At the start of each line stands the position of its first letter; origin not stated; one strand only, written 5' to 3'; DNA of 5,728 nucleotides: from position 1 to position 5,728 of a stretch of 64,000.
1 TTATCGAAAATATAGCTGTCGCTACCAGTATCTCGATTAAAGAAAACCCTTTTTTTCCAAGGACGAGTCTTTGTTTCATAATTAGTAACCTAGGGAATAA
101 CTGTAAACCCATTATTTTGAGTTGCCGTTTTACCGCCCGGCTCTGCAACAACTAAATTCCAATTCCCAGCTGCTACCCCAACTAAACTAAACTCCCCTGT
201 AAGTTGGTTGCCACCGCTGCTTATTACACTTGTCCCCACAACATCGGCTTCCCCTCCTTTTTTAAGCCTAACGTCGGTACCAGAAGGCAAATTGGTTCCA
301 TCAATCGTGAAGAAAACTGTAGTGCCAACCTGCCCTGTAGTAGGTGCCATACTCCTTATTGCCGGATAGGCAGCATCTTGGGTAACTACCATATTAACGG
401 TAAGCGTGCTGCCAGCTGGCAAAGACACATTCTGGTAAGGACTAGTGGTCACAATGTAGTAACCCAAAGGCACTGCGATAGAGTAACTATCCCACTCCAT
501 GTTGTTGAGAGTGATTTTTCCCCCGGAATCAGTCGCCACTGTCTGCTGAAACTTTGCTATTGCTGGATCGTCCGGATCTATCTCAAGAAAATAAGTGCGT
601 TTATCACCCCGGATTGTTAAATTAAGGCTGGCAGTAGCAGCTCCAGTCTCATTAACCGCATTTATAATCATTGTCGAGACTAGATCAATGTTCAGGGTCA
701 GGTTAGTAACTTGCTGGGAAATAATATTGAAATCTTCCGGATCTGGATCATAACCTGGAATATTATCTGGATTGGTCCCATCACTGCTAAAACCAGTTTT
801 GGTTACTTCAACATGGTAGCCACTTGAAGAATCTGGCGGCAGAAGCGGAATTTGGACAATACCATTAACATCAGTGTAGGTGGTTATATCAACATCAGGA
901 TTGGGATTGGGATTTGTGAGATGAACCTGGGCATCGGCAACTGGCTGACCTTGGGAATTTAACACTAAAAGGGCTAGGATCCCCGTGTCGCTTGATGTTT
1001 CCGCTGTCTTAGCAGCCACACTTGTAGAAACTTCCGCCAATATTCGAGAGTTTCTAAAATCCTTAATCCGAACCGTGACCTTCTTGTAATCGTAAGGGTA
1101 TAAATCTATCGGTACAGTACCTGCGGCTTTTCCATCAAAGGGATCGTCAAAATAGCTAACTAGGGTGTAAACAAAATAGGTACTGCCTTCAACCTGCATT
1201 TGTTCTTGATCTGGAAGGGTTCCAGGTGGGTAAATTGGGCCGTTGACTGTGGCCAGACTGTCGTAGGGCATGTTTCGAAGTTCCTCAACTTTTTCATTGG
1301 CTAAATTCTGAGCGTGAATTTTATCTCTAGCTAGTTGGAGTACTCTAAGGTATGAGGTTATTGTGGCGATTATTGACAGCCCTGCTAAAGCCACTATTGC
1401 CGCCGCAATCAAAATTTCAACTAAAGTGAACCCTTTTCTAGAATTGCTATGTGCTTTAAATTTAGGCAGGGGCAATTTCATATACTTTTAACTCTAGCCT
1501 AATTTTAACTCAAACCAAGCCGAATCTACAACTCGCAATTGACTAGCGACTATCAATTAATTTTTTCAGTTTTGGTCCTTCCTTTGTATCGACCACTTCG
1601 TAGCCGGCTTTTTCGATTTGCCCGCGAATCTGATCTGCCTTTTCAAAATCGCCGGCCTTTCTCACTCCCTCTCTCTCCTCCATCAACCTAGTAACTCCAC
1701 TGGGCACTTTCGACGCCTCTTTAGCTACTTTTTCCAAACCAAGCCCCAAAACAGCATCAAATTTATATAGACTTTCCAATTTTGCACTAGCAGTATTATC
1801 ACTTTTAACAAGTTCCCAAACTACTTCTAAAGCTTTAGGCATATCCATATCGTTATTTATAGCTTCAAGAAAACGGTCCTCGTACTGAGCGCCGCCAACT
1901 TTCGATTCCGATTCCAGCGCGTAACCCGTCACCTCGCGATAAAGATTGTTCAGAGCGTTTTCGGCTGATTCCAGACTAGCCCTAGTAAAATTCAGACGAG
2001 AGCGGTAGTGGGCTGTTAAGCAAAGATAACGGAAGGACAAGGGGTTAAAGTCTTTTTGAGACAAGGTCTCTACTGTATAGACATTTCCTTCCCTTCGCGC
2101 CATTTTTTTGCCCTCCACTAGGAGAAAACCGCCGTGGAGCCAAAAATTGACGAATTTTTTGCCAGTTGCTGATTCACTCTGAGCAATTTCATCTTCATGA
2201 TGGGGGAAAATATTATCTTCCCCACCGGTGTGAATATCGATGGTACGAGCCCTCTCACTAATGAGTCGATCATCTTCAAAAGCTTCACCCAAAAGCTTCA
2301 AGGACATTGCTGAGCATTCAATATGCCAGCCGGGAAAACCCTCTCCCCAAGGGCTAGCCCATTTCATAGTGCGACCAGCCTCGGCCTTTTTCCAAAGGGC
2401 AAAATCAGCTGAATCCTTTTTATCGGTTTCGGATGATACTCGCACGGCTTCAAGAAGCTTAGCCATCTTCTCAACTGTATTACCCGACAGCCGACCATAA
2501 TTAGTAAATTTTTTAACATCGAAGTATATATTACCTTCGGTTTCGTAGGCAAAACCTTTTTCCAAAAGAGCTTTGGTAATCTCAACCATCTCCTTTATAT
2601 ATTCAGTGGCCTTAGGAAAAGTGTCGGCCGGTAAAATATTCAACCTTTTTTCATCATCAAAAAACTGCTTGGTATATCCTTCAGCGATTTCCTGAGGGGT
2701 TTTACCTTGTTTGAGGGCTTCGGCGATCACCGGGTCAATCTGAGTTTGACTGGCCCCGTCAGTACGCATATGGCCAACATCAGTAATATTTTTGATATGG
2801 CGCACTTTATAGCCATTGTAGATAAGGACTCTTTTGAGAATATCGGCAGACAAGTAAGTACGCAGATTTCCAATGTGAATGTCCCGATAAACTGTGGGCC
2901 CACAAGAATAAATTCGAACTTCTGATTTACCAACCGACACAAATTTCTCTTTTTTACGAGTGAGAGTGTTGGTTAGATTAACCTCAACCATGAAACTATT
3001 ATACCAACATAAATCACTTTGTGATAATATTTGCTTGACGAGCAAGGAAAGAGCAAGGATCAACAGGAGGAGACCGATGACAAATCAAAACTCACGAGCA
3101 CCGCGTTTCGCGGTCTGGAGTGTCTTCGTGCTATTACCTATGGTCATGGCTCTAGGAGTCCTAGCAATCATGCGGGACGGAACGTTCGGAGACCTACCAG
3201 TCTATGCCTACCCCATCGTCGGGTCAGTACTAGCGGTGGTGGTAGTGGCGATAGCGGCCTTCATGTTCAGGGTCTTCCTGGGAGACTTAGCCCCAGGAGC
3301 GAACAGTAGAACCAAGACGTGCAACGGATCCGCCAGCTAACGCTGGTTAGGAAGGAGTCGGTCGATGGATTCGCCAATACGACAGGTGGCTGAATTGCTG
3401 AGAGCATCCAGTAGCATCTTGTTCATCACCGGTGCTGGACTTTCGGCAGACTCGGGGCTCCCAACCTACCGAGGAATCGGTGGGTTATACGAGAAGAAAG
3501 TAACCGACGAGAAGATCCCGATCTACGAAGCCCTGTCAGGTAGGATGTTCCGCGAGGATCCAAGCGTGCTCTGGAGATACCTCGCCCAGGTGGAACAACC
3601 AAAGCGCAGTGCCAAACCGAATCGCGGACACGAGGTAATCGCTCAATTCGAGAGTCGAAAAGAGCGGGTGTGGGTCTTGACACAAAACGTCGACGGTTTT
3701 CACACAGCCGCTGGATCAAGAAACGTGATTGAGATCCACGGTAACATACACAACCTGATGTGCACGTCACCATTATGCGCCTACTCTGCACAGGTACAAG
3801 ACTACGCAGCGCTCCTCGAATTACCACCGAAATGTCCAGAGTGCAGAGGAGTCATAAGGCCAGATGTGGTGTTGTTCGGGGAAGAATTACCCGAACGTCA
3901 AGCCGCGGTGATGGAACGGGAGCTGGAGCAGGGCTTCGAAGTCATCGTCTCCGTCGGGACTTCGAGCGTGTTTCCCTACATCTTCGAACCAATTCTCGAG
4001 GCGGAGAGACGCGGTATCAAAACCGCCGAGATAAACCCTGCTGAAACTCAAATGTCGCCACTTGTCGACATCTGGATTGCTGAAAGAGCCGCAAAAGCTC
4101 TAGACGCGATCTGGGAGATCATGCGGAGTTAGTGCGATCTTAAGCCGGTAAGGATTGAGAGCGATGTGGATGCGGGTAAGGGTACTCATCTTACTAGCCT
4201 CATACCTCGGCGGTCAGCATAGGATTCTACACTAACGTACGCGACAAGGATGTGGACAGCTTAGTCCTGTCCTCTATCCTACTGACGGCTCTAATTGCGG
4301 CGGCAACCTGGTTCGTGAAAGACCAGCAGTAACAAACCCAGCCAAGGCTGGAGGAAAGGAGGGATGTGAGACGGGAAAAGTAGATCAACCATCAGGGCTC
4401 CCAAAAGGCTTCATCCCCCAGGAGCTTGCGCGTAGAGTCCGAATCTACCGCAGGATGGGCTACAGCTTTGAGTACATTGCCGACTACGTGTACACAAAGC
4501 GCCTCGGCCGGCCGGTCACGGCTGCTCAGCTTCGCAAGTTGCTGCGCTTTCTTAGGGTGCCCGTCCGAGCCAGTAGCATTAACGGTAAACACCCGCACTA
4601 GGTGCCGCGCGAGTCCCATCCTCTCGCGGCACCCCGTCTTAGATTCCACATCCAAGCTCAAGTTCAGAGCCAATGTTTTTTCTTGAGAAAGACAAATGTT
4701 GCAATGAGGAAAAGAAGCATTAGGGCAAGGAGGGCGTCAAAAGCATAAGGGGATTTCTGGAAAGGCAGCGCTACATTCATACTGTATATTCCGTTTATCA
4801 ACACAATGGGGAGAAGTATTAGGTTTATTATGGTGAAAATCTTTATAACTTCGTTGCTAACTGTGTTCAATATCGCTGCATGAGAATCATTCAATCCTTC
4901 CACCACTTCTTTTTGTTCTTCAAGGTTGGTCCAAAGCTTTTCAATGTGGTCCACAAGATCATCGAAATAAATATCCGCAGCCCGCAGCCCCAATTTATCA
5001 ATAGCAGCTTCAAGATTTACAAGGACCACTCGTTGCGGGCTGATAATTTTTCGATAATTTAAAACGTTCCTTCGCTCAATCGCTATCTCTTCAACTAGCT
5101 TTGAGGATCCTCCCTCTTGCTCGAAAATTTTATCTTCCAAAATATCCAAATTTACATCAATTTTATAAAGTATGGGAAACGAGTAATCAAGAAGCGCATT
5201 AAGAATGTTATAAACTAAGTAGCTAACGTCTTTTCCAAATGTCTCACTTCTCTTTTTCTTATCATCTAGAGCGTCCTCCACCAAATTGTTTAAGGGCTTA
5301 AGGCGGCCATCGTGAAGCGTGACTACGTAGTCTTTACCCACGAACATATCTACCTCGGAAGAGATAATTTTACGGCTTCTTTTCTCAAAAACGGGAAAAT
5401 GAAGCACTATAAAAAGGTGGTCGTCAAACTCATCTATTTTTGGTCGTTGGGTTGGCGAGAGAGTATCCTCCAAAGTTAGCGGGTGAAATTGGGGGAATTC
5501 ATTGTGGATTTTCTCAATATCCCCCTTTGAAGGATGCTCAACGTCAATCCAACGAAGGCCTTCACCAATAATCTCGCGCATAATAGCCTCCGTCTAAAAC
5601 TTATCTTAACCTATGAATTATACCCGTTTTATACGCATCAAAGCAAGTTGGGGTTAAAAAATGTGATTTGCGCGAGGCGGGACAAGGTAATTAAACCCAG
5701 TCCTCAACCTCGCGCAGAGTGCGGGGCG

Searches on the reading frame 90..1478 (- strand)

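Call 39: search_protein_families(library=pfam, proteins=[window:90-1478:-], max_evalue=0.0001)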
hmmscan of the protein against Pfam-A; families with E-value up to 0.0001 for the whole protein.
window:90-1478:- (462 aa): 2 families
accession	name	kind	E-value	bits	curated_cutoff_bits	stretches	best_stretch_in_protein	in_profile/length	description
PF13620.12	CarboxypepD_reg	-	2.3e-14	53.9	32.3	1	172-233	6-62/82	Carboxypeptidase regulatory-like domain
PF07963.17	N_methyl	-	6.9e-06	25.9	21.2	1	12-35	2-25/27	Prokaryotic N-terminal methylation motif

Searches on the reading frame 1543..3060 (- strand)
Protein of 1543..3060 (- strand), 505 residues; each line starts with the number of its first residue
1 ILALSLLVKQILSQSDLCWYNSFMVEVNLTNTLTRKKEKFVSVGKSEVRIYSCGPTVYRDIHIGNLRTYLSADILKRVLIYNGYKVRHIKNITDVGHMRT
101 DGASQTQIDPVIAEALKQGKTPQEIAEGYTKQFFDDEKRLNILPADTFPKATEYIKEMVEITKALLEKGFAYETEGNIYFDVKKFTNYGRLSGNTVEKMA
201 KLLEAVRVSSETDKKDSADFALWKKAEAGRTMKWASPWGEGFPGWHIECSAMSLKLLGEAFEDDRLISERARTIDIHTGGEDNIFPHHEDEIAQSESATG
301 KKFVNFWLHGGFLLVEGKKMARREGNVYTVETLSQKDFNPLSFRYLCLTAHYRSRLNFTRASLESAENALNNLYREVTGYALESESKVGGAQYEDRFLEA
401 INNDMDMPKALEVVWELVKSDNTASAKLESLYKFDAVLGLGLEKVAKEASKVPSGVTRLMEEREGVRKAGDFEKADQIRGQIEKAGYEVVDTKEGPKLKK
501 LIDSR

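Call 39: search_protein_families(library=pfam, proteins=[window:1543-3060:-], max_evalue=0.0001)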
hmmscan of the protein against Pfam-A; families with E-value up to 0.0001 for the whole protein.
window:1543-3060:- (505 aa): 3 families
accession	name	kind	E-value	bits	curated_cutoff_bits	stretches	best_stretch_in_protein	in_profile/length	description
PF01406.26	tRNA-synt_1e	-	6.4e-95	318.4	27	1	41-367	3-300/301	tRNA synthetases class I (C) catalytic domain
PF09334.17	tRNA-synt_1g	-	2.1e-11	43.7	20.1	1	59-186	12-128/391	tRNA synthetases class I (M)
PF23493.1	CysS_C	-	6.9e-05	23.3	23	0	452-493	4-45/51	Cysteinyl-tRNA ligase anticodon binding domain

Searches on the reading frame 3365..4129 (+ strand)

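Call 39: search_protein_families(library=pfam, proteins=[window:3365-4129:+], max_evalue=0.0001)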
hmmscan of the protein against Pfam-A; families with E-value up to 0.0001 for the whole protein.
window:3365-4129:+ (255 aa): 1 family
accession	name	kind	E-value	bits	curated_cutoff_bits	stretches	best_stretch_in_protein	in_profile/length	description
PF02146.23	SIR2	-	4.1e-41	141.3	24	1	23-201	1-176/180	Sir2 family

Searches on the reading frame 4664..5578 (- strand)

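Call 39: search_protein_families(library=pfam, proteins=[window:4664-5578:-], max_evalue=0.0001)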
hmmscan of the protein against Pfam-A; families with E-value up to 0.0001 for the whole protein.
window:4664-5578:- (304 aa): 1 family
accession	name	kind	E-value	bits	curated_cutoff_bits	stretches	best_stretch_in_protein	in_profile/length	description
PF01544.23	CorA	-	3.3e-56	191.2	27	1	6-300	2-292/292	CorA-like Mg2+ transporter protein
